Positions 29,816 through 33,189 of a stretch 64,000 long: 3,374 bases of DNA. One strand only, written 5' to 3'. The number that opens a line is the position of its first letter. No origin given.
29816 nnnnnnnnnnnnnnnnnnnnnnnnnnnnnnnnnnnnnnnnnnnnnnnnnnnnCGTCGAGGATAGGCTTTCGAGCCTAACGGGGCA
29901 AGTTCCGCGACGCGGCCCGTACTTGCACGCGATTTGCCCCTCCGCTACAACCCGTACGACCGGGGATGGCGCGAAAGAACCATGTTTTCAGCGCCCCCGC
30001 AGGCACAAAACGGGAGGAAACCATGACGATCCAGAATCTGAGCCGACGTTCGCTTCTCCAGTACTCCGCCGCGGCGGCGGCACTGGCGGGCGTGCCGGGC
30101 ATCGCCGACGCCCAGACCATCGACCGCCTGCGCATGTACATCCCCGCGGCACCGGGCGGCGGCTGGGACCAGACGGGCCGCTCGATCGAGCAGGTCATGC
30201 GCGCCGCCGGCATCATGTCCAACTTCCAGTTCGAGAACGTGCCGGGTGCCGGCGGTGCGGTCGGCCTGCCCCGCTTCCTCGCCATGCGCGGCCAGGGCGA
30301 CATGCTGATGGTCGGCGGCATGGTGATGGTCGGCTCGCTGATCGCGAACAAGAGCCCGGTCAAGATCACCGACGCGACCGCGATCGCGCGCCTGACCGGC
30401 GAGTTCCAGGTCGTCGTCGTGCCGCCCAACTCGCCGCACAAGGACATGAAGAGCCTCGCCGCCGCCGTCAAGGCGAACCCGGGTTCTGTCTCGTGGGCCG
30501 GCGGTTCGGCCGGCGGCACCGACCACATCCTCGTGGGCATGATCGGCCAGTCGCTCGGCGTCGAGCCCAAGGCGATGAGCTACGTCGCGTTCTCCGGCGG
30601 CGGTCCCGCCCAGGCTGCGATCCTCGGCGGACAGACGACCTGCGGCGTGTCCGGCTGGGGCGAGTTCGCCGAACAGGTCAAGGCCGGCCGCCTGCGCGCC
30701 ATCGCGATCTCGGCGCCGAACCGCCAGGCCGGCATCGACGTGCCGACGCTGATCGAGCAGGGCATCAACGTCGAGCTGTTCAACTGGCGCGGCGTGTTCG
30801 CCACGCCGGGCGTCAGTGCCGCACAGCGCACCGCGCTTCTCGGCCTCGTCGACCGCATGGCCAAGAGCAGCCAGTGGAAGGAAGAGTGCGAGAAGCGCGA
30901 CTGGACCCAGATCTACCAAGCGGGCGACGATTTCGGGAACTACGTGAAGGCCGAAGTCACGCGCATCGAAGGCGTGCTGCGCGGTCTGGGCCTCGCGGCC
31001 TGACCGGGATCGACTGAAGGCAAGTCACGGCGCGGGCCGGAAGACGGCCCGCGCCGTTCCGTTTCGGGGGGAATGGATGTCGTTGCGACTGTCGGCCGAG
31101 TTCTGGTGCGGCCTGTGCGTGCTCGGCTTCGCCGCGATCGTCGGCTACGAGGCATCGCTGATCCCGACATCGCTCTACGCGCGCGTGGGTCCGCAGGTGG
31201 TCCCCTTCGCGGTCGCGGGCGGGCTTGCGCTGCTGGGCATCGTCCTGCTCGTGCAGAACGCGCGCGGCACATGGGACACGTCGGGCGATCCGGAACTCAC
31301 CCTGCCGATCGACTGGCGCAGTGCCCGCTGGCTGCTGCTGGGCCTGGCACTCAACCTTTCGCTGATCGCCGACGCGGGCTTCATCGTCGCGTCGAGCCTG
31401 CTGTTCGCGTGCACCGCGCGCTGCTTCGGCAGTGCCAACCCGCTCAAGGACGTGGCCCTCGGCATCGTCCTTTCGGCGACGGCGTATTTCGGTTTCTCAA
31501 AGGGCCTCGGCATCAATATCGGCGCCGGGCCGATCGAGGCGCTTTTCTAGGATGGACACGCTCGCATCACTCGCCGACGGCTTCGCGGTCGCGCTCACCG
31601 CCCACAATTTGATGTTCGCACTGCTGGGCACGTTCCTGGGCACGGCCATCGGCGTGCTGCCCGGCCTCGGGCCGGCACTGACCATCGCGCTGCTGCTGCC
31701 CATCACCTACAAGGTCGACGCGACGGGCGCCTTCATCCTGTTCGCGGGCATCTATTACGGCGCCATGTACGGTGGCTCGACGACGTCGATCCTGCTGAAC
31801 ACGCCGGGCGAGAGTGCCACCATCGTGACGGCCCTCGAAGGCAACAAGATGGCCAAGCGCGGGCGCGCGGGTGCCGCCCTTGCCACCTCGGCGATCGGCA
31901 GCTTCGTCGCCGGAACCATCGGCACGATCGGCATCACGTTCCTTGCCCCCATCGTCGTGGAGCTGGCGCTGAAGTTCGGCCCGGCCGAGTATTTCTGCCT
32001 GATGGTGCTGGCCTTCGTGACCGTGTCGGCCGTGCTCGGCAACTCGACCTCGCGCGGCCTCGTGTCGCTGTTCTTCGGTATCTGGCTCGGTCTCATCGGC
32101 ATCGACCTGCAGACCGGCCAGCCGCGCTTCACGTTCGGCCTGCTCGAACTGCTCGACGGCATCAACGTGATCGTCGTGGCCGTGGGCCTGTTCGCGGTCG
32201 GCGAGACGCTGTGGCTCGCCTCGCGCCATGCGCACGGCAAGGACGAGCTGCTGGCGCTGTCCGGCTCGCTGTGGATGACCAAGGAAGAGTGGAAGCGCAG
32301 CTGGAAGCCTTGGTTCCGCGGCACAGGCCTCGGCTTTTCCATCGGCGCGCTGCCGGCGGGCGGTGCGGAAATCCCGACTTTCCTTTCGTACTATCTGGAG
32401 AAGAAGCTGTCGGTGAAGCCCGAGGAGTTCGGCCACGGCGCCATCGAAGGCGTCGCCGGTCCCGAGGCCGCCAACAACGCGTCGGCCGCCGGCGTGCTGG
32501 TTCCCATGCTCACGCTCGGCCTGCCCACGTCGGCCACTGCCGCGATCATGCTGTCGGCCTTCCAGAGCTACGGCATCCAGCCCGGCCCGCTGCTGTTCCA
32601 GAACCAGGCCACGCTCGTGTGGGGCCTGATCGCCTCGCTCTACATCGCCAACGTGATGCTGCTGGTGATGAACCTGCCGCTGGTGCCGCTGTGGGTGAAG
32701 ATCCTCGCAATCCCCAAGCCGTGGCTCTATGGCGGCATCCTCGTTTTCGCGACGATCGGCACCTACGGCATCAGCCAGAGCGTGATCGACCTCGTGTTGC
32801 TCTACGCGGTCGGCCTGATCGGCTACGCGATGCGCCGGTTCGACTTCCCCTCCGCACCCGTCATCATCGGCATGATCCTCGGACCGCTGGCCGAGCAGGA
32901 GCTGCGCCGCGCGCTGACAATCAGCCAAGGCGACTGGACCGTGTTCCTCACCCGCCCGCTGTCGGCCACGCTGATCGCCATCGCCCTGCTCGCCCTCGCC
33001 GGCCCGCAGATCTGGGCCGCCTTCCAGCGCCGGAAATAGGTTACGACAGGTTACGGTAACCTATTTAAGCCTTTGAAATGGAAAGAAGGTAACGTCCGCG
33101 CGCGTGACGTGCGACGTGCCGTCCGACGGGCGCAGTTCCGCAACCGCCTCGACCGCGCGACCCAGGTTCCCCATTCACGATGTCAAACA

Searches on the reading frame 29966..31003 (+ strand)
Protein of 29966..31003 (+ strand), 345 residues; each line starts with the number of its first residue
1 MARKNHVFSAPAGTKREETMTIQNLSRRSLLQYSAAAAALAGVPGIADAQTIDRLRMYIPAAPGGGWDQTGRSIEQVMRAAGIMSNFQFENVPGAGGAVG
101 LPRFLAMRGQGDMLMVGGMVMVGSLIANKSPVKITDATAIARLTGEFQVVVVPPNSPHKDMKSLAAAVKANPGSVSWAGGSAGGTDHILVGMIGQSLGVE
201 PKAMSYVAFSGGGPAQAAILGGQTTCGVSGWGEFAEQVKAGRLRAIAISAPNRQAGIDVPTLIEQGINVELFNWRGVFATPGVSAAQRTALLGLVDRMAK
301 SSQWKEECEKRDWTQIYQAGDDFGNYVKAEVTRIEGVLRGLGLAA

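Call 50: search_protein_families(library=pfam, proteins=[window:29966-31003:+], max_evalue=0.00001)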
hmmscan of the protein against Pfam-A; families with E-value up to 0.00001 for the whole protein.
window:29966-31003:+ (345 aa): 1 family
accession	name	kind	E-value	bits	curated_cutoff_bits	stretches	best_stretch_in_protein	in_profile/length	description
PF03401.19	TctC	-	4.2e-22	79.4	27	1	90-342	20-273/274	Tripartite tricarboxylate transporter family receptor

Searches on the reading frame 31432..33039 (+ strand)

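Call 50: search_protein_families(library=pfam, proteins=[window:31432-33039:+], max_evalue=0.00001)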
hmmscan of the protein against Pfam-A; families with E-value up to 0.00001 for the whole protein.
window:31432-33039:+ (535 aa): 1 family
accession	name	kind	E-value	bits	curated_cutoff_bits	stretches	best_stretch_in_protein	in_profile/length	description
PF01970.21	TctA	-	1.3e-158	528.6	28.9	1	60-479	1-423/423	Tripartite tricarboxylate transporter TctA family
